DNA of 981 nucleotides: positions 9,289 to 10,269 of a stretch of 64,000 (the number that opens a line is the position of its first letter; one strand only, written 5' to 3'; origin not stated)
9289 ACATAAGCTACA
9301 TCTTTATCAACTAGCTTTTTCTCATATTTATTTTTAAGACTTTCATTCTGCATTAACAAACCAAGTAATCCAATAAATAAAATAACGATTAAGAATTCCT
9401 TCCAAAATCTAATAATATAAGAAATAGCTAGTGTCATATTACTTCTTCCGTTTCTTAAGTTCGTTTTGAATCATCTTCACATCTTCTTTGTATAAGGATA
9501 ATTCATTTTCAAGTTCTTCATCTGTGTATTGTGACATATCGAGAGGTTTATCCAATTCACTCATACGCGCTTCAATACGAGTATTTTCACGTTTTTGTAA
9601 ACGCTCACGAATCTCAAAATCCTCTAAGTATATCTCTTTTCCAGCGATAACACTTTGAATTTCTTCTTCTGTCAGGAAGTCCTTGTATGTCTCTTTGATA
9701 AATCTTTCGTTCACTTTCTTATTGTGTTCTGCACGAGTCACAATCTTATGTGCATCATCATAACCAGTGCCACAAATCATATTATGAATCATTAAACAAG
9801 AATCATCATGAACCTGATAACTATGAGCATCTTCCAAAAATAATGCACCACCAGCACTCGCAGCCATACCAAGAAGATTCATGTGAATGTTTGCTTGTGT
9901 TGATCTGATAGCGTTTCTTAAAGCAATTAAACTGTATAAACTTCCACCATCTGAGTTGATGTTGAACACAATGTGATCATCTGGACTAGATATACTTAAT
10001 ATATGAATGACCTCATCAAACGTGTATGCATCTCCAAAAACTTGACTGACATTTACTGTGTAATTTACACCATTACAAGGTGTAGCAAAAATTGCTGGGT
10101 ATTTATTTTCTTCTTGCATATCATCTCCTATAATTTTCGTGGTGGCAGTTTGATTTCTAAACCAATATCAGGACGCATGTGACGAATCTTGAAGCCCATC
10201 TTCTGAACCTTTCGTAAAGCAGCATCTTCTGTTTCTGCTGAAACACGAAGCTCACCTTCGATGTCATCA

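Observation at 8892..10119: Embedded Rz/Rz1-type spanin pair far from the lysis cassette and translationally coupled to an extra ClpP-like protease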

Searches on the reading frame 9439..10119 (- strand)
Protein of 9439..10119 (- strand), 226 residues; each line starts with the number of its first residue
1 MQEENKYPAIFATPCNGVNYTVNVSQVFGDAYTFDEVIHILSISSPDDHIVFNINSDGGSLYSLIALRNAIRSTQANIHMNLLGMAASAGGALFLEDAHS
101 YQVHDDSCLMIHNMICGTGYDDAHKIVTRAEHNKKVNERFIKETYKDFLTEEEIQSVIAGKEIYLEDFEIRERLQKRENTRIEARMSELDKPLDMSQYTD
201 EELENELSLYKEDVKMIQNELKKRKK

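Call 3: search_protein_families(library=pfam, proteins=[window:9439-10119:-], max_evalue=0.1)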
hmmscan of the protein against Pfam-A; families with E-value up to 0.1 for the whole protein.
window:9439-10119:- (226 aa): 3 families
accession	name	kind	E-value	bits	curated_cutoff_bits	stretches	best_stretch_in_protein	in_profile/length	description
PF00574.28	CLP_protease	-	2.6e-11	44.2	20.2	1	38-144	37-143/182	Clp protease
PF25145.1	NfeD1b_N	-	0.022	14.8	40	1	48-107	32-90/189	NfeD1b, N-terminal domain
PF13101.12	DUF3945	-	0.042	13.9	21.9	0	148-168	25-45/50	Protein of unknown function (DUF3945)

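Call 4: search_protein_families(library=phrogs, proteins=[window:9439-10119:-], max_evalue=0.01)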
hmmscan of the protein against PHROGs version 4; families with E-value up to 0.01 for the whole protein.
window:9439-10119:- (226 aa): 10 families
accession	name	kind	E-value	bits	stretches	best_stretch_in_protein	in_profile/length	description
phrog_1827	-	other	1.4e-40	139.8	1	4-187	9-190/202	ATP-dependent protease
phrog_1684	-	head and packaging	3e-27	96.8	1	47-205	72-227/284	head maturation protease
phrog_5410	-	other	1.4e-25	91.1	1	9-204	18-211/323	ATP-dependent protease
phrog_94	-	head and packaging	4.7e-14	53.8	1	26-142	87-210/622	head maturation protease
phrog_2976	-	head and packaging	5e-10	40.6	1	44-135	49-137/394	head maturation protease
phrog_26628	-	head and packaging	3.4e-09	37.5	1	13-173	32-191/290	head maturation protease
phrog_3348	-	unknown function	5e-09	36.9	1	48-158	68-177/386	-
phrog_133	-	head and packaging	3e-08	33.8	1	48-165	49-164/668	head maturation protease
phrog_53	-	head and packaging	0.00099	19.4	1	48-93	118-165/583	head maturation protease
phrog_13984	-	unknown function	0.0026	18.9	1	48-99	61-112/123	-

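Call 18: search_dna_similar(query=window:9439-10119:-, collection=phages, mode=protein, max_rows=60, max_evalue=0.001, rows=spread)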
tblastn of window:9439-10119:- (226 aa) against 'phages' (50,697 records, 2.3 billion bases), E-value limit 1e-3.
Records with a match: 503; places in all: 503; records where one place covers at least 80% of the query: 112.
Best place of each record, by identity: 90-95% 2; 60-80% 1; <60% 500.
By first word of the organism name: Pseudomonas 185; Vibrio 131; Rheinheimera 115; Salmonella 11; Acinetobacter 10; Escherichia 9; Erwinia 7; Cronobacter 7; Alteromonas 7; Pseudoalteromonas 4; and 11 more.
By host as written in the record: Rheinheimera sp. BAL341 115; - 100; Pseudomonas aeruginosa 49; Pseudomonas aeruginosa PAO1 25; Vibrio cholerae 19; Pseudomonas syringae pv. actinidiae 18; Pseudomonas aeruginosa PAK 10; Pseudomonas syringae pv. porri LMG 28495 8; and 93 more.
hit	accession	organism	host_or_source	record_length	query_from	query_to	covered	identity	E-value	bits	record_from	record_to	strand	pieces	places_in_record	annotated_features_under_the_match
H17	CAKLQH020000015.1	Acinetobacter phage MD-2021a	not known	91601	1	226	100%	94.2%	3e-130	410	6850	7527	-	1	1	ATP-dependent Clp protease proteolytic subunit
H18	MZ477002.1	Acinetobacter phage Phab24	Acinetobacter baumannii XH198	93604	8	226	97%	34.8%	9e-24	104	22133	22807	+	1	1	putative ATP-dependent Clp protease | ribosome_binding_site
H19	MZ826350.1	Pseudomonas phage M5.1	Pseudomonas syringae pv. Tomato 99TK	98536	1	181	80%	31.5%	2e-11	69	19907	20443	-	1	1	43: ClpP-like protease | 44: PhoH-like protein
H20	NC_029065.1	Pseudomonas phage VCM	-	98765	1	185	82%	29.8%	9e-10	64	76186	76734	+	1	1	ATP-dependent protease | ybeZ: PhoH-like phosphate starvation-inducible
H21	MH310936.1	Vibrio phage ICP1_2012_A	stool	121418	20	221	89%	26.8%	1e-9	63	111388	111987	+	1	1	ClpP ATP-dependent protease subunit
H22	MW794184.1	Vibrio phage ICP1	-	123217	20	221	89%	26.8%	1e-9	63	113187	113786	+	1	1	ATP-dependent protease subunit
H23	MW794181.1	Vibrio phage ICP1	-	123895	20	221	89%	26.8%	1e-9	63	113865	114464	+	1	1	ATP-dependent protease subunit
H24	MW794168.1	Vibrio phage ICP1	-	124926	20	221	89%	26.8%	1e-9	63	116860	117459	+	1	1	ATP-dependent protease subunit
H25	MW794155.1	Vibrio phage ICP1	-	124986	20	221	89%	26.8%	1e-9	63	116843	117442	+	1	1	ATP-dependent protease subunit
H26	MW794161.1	Vibrio phage ICP1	-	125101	20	221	89%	26.8%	1e-9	63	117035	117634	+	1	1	ATP-dependent protease subunit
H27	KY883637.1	Vibrio phage JSF2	Vibrio cholerae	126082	20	221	89%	26.8%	1e-9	63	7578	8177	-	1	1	ATP-dependent Clp protease proteolytic subunit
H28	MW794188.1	Vibrio phage ICP1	-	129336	20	221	89%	26.8%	1e-9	63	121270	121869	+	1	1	ATP-dependent protease subunit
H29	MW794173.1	Vibrio phage ICP1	-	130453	20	221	89%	26.8%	1e-9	63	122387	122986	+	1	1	ATP-dependent protease subunit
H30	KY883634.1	Vibrio phage JSF5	Vibrio cholerae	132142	20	221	89%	26.8%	1e-9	63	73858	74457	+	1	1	ATP-dependent Clp protease proteolytic subunit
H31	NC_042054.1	Pseudomonas phage vB_PsyM_KIL4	Pseudomonas syringae pv. porri LMG 28495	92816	20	192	77%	31.3%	1e-10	66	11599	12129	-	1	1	ATP-dependent protease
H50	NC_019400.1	Cronobacter phage vB_CsaM_GAP31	Cronobacter sakazakii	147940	38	193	69%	29.6%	4e-7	56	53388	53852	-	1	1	ATP-dependent protease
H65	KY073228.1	Pseudomonas phage Zigelbrucke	Pseudomonas aeruginosa PAO1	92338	20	174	69%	27.7%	5e-5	49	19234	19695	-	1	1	ATP-dependent Clp protease proteolytic subunit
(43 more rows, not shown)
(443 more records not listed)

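Call 19: get_annotated_region(hit=H19, flank=2500)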
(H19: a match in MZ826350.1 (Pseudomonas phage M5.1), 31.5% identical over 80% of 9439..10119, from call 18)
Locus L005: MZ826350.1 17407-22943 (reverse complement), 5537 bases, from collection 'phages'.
description: Pseudomonas phage M5.1, complete genome.
organism: Pseudomonas phage M5.1 (NCBI taxid 2873460)
taxonomy: Viruses; Duplodnaviria; Heunggongvirae; Uroviricota; Caudoviricetes; Otagovirus
host: Pseudomonas syringae pv. Tomato 99TK; source: waste water treatment plant; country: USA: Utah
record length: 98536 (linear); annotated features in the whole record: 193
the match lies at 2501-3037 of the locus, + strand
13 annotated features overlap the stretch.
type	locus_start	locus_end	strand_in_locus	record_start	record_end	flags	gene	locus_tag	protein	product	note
CDS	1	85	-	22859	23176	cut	48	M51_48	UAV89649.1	hypothetical protein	-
CDS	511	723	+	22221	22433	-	47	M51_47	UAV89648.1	hypothetical protein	-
CDS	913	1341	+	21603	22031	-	46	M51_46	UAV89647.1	hypothetical protein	-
CDS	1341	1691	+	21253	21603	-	45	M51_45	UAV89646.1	hypothetical protein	-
CDS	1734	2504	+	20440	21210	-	44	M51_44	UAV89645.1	PhoH-like protein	-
CDS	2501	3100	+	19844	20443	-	43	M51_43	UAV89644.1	ClpP-like protease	-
CDS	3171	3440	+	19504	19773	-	42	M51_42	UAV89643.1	hypothetical protein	-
CDS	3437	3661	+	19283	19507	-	41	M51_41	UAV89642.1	hypothetical protein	-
CDS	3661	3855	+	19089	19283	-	40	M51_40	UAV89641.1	hypothetical protein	-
CDS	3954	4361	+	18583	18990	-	39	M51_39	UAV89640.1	deoxycytidylate deaminase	-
CDS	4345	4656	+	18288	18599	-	38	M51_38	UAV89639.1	hypothetical protein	-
CDS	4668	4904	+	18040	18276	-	37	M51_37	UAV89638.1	hypothetical protein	-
CDS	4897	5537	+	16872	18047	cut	36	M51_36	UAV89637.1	DNA ligase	-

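Call 20: get_annotated_region(hit=H21, flank=2500)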
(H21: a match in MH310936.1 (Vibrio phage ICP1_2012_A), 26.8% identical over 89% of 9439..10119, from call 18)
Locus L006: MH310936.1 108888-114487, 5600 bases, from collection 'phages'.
description: Vibrio phage ICP1_2012_A, complete genome.
organism: Vibrio phage ICP1_2012_A (NCBI taxid 2302419)
taxonomy: Viruses; Duplodnaviria; Heunggongvirae; Uroviricota; Caudoviricetes; Mohonavirus
host: -; source: stool; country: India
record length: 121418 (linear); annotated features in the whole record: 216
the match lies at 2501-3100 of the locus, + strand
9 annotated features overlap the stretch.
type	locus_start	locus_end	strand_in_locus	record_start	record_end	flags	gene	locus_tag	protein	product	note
CDS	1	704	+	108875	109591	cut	-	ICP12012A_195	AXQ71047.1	putative baseplate hub subunit and tail lysozyme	Also designated as ORF207; putative Gp5 baseplate hub subunit and tail lysozyme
CDS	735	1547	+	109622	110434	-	-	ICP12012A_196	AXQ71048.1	PhoH family protein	Also designated as ORF208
CDS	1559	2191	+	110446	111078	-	-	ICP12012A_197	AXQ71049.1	hypothetical protein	Also designated as ORF209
CDS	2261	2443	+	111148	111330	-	-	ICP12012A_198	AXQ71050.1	hypothetical protein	Also designated as ORF210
CDS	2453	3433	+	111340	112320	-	-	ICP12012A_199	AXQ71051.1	ClpP ATP-dependent protease subunit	Also designated as ORF211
CDS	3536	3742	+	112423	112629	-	-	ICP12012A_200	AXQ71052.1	hypothetical protein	Also designated as ORF212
CDS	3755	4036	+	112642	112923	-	-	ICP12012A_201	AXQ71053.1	hypothetical protein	Also designated as ORF213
CDS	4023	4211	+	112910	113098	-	-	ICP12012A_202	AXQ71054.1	hypothetical protein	Also designated as ORF214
CDS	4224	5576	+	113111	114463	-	-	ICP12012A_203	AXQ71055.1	DNA ligase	Also designated as ORF215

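Call 21: get_annotated_region(hit=H65, flank=2500)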
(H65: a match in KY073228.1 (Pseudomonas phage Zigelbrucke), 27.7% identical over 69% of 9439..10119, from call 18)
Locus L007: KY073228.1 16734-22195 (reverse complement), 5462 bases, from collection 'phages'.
description: Pseudomonas phage Zigelbrucke, complete genome.
organism: Pseudomonas phage Zigelbrucke (NCBI taxid 1916099)
taxonomy: Viruses; Duplodnaviria; Heunggongvirae; Uroviricota; Caudoviricetes; Pakpunavirus; Pakpunavirus zigelbrucke
host: Pseudomonas aeruginosa PAO1; source: river water; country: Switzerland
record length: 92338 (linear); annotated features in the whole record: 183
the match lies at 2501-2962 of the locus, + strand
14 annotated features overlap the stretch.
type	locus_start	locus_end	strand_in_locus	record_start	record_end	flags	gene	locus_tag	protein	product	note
tRNA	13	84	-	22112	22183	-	-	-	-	tRNA-Arg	-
tRNA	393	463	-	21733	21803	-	-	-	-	tRNA-Gln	-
CDS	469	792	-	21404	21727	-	-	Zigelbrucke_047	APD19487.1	hypothetical protein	orf047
CDS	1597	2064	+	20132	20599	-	-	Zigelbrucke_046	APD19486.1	hypothetical protein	orf046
CDS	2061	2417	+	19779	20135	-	-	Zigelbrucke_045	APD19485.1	hypothetical protein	orf045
CDS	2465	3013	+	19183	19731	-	-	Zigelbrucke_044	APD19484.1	ATP-dependent Clp protease proteolytic subunit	orf044; hypothetical protein, ATP-dependent Clp protease proteolytic subunit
CDS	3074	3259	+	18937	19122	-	-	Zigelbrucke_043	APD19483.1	hypothetical protein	orf043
CDS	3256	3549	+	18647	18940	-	-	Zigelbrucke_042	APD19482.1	hypothetical protein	orf042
CDS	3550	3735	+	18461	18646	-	-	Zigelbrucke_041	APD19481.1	hypothetical protein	orf041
CDS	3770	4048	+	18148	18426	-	-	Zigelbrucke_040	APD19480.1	hypothetical protein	orf040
CDS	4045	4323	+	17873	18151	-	-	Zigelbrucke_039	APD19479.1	hypothetical protein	orf039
CDS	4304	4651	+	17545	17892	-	-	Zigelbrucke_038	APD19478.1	hypothetical protein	orf038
CDS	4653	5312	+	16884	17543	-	-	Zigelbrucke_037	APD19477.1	putative HNH homing endonuclease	orf037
CDS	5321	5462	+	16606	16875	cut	-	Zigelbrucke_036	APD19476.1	hypothetical protein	orf036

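Call 22: get_annotated_region(hit=H50, flank=2500)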
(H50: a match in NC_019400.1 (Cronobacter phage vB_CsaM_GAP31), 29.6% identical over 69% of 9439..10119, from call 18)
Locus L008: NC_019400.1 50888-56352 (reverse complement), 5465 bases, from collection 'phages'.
description: Cronobacter phage vB_CsaM_GAP31, complete genome.
organism: Cronobacter phage vB_CsaM_GAP31 (NCBI taxid 1141135)
taxonomy: Viruses; Duplodnaviria; Heunggongvirae; Uroviricota; Caudoviricetes; Vequintavirinae; Seunavirus; Seunavirus GAP31
host: Cronobacter sakazakii; source: -; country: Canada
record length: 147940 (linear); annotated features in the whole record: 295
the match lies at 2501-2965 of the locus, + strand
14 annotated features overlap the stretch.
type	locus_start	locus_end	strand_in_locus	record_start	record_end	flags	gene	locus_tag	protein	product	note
CDS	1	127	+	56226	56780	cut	-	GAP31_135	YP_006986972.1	endolysin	similar to ADP02542.1 lysozyme [Salmonella phage PVP-SE1]; ABU76288.1 hypothetical protein ESA_01019 [Cronobacter ...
CDS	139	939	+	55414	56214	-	-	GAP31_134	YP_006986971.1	PhoH-like phosphate starvation-inducible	similar to ADP02543.1 PhoH-like protein [Salmonella phage PVP-SE1]; ABU77596.1 hypothetical protein ESA_02349 ...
CDS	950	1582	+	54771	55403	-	-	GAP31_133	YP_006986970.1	DprA-like DNA recombination-mediator protein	similar to ADP02544.1 conserved hypothetical protein [Salmonella phage PVP-SE1]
CDS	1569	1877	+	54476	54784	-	-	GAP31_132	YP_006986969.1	hypothetical protein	similar to ADP02545.1 hypothetical protein [Salmonella phage PVP-SE1]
CDS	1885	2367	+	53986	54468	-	-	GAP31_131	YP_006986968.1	hypothetical protein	similar to ADP02546.1 hypothetical protein [Salmonella phage PVP-SE1]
CDS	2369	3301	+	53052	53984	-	-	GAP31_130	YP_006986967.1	ATP-dependent protease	ClpP; similar to ADP02547.1 ClpP ATP-dependent protease subunit [Salmonella phage PVP-SE1]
CDS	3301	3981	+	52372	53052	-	-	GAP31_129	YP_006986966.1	DNA methyltransferase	similar to ADP02548.1 conserved hypothetical protein [Salmonella phage PVP-SE1]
CDS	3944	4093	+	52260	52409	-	-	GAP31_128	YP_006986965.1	hypothetical protein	similar to ADP02549.1 conserved hypothetical protein [Salmonella phage PVP-SE1]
CDS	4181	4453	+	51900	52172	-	-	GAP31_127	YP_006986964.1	hypothetical protein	similar to ADP02550.1 hypothetical protein [Salmonella phage PVP-SE1]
CDS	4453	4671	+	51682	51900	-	-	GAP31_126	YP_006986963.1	hypothetical protein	similar to ADP02551.1 hypothetical protein [Salmonella phage PVP-SE1]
CDS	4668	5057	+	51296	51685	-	-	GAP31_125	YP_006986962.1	hypothetical protein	similar to ADP02552.1 conserved hypothetical protein [Salmonella phage PVP-SE1]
CDS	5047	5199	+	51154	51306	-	-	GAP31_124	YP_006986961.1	hypothetical protein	-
CDS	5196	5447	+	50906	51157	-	-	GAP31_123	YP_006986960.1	hypothetical protein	similar to EEH95690.1 predicted protein [Citrobacter sp. 30_2]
CDS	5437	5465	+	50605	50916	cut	-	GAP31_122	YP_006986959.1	hypothetical protein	similar to ADP02553.1 hypothetical protein [Salmonella phage PVP-SE1]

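Call 27: find_homologous_proteins(query=window:9439-10119:-, max_evalue=0.00001)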
Query window:9439-10119:- (226 aa): 119 proteins with E <= 0.00001 among 439 candidates.
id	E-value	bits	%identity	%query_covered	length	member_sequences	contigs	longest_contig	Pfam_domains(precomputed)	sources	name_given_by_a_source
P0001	3.8e-137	473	95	100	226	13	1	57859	PF00574.29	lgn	-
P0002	9.8e-129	445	89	100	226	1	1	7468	PF00574.29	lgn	-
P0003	1.2e-126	438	88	100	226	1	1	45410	PF00574.29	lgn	-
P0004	1.1e-118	412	83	100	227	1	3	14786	PF00574.29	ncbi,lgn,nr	ncbi:TPA: ATP-dependent Clp protease proteolytic subunit [Salmonella enterica]|nr:ATP-dependent Clp 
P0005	6.7e-118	410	80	100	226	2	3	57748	PF00574.29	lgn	-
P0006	1.6e-117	408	80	100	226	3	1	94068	PF00574.29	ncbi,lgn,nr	ncbi:ATP-dependent Clp protease proteolytic subunit [Acinetobacter phage BS46]|nr:ATP-dependent Clp 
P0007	1.6e-116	405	79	100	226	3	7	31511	PF00574.29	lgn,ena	-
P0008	5.2e-116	403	79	100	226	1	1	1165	PF00574.29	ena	-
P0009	6.6e-116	403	80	99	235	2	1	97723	PF00574.29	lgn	-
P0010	7.8e-104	364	70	99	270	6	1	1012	PF00574.29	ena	-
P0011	2.4e-101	356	67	100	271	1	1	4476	PF00574.29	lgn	-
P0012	8.2e-101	354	68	99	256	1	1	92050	PF00574.29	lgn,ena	-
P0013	9.8e-92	324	66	99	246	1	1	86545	PF00574.29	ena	-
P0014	1.1e-91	324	67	100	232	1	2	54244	PF00574.29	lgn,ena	-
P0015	1.3e-91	324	67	100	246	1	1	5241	PF00574.29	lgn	-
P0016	2.2e-91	323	67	100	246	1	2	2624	PF00574.29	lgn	-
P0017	4.8e-88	312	66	100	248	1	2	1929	PF00574.29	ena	-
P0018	1.1e-87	311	63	99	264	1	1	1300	PF00574.29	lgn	-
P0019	1.9e-87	310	67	100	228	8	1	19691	PF00574.29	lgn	-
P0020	7.2e-87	308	64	100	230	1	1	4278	PF00574.29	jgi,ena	-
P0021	1.0e-86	308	65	100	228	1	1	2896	PF00574.29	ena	-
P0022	2.1e-86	307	65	99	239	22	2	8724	PF00574.29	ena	-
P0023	2.1e-86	307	62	98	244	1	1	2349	PF00574.29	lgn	-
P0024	2.9e-86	306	63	98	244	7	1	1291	PF00574.29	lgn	-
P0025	1.6e-84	301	62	99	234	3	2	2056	PF00574.29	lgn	-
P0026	3.7e-84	299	61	98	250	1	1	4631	PF00574.29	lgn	-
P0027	1.2e-83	298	60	98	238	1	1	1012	PF00574.29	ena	-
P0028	1.5e-83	297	60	98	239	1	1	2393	PF00574.29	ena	-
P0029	2.5e-83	297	59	98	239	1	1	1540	PF00574.29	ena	-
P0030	3.3e-83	296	61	98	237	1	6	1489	PF00574.29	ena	-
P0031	3.9e-83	296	69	80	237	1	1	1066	PF00574.29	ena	-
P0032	4.2e-83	296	59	98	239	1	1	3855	PF00574.29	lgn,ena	-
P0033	4.4e-83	296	61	98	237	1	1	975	PF00574.29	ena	-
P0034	4.4e-83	296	61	98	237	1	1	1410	PF00574.29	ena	-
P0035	6.7e-83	295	62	99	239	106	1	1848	PF00574.29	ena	-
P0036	6.7e-83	295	60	98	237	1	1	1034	PF00574.29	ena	-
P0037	7.5e-83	295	60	98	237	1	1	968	PF00574.29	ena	-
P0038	8.9e-83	295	59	98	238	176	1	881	PF00574.29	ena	-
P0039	1.5e-82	294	61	98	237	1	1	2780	PF00574.29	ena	-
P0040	1.5e-82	294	61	97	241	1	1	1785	PF00574.29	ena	-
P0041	1.5e-82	294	61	98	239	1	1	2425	PF00574.29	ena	-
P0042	2.4e-82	294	60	98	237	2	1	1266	PF00574.29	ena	-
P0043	2.5e-82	293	60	98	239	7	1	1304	PF00574.29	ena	-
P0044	2.6e-82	293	59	98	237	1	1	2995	PF00574.29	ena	-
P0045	2.8e-82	293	60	98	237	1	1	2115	PF00574.29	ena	-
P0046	3.7e-82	293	60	98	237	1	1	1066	PF00574.29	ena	-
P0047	4.0e-82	293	60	98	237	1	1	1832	PF00574.29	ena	-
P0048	5.0e-82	292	59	98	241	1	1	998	PF00574.29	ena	-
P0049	6.6e-82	292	59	98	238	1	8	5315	PF00574.29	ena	-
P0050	8.5e-82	292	59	98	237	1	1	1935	PF00574.29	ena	-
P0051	1.0e-81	291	60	98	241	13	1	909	PF00574.29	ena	-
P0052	1.0e-81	291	59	98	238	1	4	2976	PF00574.29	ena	-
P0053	1.3e-81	291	59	98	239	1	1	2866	PF00574.29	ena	-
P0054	1.5e-81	291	59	98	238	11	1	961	PF00574.29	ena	-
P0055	1.5e-81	291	60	99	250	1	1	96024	PF00574.29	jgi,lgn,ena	-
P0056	2.1e-81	290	60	98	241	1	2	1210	PF00574.29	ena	-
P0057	2.3e-81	290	59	98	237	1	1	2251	PF00574.29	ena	-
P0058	2.5e-81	290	59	98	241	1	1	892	PF00574.29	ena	-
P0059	2.5e-81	290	59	98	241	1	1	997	PF00574.29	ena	-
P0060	2.6e-81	290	59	97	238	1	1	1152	PF00574.29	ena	-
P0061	2.7e-81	290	58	98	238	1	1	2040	PF00574.29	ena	-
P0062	2.8e-81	290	62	99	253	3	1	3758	PF00574.29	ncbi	-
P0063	2.9e-81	290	60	98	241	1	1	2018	PF00574.29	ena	-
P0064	3.7e-81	290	58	98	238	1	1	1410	PF00574.29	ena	-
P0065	4.1e-81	289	58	98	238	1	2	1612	PF00574.29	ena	-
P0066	4.2e-81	289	59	98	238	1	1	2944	PF00574.29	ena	-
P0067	4.2e-81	289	59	98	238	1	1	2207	PF00574.29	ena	-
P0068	4.4e-81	289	59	98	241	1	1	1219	PF00574.29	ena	-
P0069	5.0e-81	289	58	98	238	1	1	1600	PF00574.29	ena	-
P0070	5.4e-81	289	59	98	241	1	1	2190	PF00574.29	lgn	-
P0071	5.4e-81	289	59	98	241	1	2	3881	PF00574.29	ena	-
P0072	5.6e-81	289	59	98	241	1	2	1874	PF00574.29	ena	-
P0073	5.6e-81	289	59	98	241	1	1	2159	PF00574.29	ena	-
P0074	6.8e-81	289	59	98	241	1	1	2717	PF00574.29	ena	-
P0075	8.1e-81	289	58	98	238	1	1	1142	PF00574.29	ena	-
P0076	8.4e-81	288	60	98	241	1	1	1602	PF00574.29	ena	-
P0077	9.2e-81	288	61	99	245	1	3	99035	PF00574.29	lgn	-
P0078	1.5e-80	288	59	98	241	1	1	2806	PF00574.29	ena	-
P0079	1.7e-80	287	60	98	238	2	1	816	PF00574.29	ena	-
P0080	1.9e-80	287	59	97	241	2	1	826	PF00574.29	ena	-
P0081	2.1e-80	287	61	99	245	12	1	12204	PF00574.29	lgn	-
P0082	1.1e-79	285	59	98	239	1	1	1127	PF00574.29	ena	-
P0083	1.3e-79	285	58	98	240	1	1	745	PF00574.29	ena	-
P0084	2.2e-79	284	58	98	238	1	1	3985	PF00574.29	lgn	-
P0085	4.6e-79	283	58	98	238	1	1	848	PF00574.29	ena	-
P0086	1.1e-78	282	57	98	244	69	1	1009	PF00574.29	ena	-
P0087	1.8e-78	281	58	98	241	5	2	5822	PF00574.29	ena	-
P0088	7.2e-75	269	57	98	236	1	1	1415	PF00574.29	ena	-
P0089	5.8e-72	260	55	100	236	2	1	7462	PF00574.29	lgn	-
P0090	5.8e-71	256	56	98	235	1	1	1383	PF00574.29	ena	-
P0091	5.1e-70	253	57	97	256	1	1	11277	PF00574.29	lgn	-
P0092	1.9e-69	251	57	98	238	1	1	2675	PF00574.29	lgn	-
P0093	3.3e-67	244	70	67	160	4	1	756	PF00574.29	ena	-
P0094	8.6e-62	226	58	81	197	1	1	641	PF00574.29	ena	-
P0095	1.3e-53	200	48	99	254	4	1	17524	PF00574.29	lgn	-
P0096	5.1e-53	198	49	100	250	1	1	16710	PF00574.29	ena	-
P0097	2.0e-52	196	49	100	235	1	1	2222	PF00574.29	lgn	-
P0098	3.3e-52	195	48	99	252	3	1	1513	PF00574.29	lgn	-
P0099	4.2e-52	195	51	99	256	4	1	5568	PF00574.29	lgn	-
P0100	5.2e-52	194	49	100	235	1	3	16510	PF00574.29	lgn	-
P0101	5.2e-52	194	48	100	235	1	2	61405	PF00574.29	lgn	-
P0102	2.1e-51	192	49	98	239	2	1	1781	PF00574.29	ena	-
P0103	4.1e-51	192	49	100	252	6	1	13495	PF00574.29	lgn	-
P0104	1.7e-50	189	53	87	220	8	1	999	PF00574.29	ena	-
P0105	3.3e-49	185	49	97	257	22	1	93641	PF00574.29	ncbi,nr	ncbi:ATP-dependent protease subunit [Acinetobacter phage vB_AbaM_B9]|nr:ATP-dependent protease subun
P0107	2.6e-44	169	46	96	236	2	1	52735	PF00574.29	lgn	-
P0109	5.1e-43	165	42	97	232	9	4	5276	PF00574.29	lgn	-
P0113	3.6e-35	139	38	99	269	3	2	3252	PF00574.29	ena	-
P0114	5.2e-34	136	37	99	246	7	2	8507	PF00574.29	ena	-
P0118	4.2e-25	107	38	97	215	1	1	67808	PF00574.29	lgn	-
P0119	1.8e-18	85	37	74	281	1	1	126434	PF00574.29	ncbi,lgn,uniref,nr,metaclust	ncbi:head maturation protease [Vibrio phage 11895-B1]|uniref:head maturation protease n=1 Tax=Vibrio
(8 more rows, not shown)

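Call 33: find_encoding_contigs(protein=P0055, flank=3000, max_places=2)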
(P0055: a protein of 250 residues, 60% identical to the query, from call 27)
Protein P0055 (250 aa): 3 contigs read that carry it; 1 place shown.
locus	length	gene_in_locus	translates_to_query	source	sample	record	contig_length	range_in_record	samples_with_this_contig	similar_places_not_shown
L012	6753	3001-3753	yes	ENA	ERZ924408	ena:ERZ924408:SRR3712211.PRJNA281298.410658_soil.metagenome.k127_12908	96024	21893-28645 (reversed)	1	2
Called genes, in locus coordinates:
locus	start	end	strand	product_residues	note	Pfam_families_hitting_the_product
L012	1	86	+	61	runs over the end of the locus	-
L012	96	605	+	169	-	-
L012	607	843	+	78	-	-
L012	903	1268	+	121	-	-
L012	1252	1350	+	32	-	-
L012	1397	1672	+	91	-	PF00166:Cpn10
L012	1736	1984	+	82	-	-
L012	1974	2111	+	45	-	-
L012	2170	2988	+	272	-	PF02562:PhoH, PF13604:AAA_30 (faint)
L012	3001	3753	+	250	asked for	PF00574:CLP_protease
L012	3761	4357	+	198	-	-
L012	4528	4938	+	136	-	-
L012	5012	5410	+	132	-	-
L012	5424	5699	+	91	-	-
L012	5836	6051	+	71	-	PF23858:DUF7220 (weak)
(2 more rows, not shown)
